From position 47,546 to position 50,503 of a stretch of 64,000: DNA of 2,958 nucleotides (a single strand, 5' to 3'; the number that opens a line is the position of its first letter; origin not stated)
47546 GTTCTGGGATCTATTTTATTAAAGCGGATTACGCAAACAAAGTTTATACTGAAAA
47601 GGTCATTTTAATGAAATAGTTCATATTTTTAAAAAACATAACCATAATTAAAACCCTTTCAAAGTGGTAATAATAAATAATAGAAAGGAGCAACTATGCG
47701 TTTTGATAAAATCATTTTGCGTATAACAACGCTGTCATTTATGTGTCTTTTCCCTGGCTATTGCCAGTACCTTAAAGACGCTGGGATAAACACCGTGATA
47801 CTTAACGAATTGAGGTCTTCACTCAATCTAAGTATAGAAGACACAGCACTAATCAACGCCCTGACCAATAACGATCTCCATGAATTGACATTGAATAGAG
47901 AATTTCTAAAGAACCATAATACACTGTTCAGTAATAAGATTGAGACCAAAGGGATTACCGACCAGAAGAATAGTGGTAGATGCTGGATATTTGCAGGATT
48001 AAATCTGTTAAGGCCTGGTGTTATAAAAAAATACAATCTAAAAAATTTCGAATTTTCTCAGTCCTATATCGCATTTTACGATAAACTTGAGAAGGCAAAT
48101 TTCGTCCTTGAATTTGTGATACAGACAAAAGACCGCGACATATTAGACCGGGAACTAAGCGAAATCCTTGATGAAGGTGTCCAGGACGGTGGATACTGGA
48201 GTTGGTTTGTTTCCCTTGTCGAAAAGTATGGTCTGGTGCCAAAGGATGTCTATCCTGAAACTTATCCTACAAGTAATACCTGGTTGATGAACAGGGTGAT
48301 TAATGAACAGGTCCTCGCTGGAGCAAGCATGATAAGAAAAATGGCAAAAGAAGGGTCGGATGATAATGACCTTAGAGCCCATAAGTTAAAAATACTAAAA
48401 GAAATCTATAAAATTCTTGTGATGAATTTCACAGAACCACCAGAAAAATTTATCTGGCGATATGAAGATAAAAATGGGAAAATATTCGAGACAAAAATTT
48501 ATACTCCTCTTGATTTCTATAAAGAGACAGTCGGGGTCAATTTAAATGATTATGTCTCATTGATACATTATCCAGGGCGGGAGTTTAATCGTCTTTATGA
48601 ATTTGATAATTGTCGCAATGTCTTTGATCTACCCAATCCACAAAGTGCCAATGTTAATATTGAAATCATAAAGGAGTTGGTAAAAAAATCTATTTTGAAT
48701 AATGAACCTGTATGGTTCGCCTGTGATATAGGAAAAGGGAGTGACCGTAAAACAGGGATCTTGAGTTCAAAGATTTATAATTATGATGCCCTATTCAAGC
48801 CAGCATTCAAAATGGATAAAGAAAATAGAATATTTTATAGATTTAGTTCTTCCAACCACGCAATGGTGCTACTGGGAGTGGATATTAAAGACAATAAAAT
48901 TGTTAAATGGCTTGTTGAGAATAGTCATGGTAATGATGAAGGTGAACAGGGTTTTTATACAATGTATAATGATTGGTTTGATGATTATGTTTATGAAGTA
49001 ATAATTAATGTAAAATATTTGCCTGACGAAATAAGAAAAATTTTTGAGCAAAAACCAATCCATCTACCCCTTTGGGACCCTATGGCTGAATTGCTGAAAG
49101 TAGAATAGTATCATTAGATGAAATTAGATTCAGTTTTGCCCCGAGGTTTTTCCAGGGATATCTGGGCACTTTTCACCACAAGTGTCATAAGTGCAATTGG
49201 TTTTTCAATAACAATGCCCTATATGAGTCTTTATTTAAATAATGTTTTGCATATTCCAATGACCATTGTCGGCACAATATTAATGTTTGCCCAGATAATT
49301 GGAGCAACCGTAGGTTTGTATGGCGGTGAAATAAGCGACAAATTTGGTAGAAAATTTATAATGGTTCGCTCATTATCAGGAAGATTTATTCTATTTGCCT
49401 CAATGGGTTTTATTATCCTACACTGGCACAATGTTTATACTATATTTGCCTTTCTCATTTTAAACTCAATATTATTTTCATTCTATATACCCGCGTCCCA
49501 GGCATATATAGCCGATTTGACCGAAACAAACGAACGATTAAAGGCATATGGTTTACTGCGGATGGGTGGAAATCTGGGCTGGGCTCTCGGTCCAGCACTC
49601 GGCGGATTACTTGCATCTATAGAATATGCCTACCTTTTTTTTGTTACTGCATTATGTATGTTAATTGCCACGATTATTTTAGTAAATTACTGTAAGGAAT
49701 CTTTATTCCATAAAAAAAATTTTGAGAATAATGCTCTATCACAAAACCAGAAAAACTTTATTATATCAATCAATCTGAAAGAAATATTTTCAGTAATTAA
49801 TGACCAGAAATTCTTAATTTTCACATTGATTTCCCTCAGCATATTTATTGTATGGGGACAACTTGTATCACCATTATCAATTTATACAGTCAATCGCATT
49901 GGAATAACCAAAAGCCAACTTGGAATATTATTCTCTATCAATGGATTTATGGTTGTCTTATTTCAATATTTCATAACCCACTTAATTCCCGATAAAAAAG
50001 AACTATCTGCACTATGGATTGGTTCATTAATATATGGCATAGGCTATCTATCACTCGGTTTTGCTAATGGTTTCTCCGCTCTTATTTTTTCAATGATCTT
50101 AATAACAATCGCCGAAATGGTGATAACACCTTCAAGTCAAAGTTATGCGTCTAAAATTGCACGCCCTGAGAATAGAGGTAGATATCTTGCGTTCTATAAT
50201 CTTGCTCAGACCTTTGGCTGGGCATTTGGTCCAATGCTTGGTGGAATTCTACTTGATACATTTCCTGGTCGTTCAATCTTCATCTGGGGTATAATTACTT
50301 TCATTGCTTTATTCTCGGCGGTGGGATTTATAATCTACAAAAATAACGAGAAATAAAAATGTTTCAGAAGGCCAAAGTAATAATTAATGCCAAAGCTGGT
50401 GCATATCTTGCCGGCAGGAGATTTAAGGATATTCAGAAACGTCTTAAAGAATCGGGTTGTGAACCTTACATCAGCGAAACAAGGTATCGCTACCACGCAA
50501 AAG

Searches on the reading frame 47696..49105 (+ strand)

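Call 10: search_protein_families(library=pfam, proteins=[window:47696-49105:+], max_evalue=0.001)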
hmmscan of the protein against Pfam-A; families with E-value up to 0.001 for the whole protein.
window:47696-49105:+ (470 aa): 2 families
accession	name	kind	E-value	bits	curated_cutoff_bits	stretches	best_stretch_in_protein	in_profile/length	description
PF03051.21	Peptidase_C1_2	-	7.9e-141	470.2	22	1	33-464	4-438/438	Peptidase C1-like family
PF00112.29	Peptidase_C1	-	3.5e-05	24.4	20.7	0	384-425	164-204/220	Papain family cysteine protease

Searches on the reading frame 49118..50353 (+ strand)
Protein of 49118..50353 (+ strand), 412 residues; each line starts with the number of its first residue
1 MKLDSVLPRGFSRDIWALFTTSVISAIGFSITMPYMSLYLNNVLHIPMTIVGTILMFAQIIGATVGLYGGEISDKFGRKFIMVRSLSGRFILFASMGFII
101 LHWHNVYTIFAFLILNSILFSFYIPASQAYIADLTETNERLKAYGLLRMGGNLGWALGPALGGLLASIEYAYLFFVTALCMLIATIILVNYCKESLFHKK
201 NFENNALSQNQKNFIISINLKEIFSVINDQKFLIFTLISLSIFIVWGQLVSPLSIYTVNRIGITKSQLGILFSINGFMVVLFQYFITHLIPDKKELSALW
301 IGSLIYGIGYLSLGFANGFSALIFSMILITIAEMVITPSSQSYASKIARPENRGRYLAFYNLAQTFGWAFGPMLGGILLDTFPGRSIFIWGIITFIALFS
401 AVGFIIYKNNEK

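Call 10: search_protein_families(library=pfam, proteins=[window:49118-50353:+], max_evalue=0.001)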
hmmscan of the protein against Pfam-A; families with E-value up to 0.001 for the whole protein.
window:49118-50353:+ (412 aa): 5 families
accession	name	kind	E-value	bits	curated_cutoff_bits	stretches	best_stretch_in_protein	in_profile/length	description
PF07690.21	MFS_1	-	3.8e-59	200.8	33.4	2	18-372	1-347/347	Major Facilitator Superfamily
PF01306.25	LacY_symp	-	4.8e-15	55.7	24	1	27-237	22-227/413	LacY proton/sugar symporter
PF05977.19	MFS_3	-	1.1e-09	37.7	27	1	65-377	61-365/524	Transmembrane secretion effector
PF00083.30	Sugar_tr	-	4.3e-05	23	22.3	0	298-403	78-183/452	Sugar (and other) transporter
PF03137.26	OATP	-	0.00016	20.6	25.8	1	321-382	135-196/545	Organic Anion Transporter Polypeptide (OATP) family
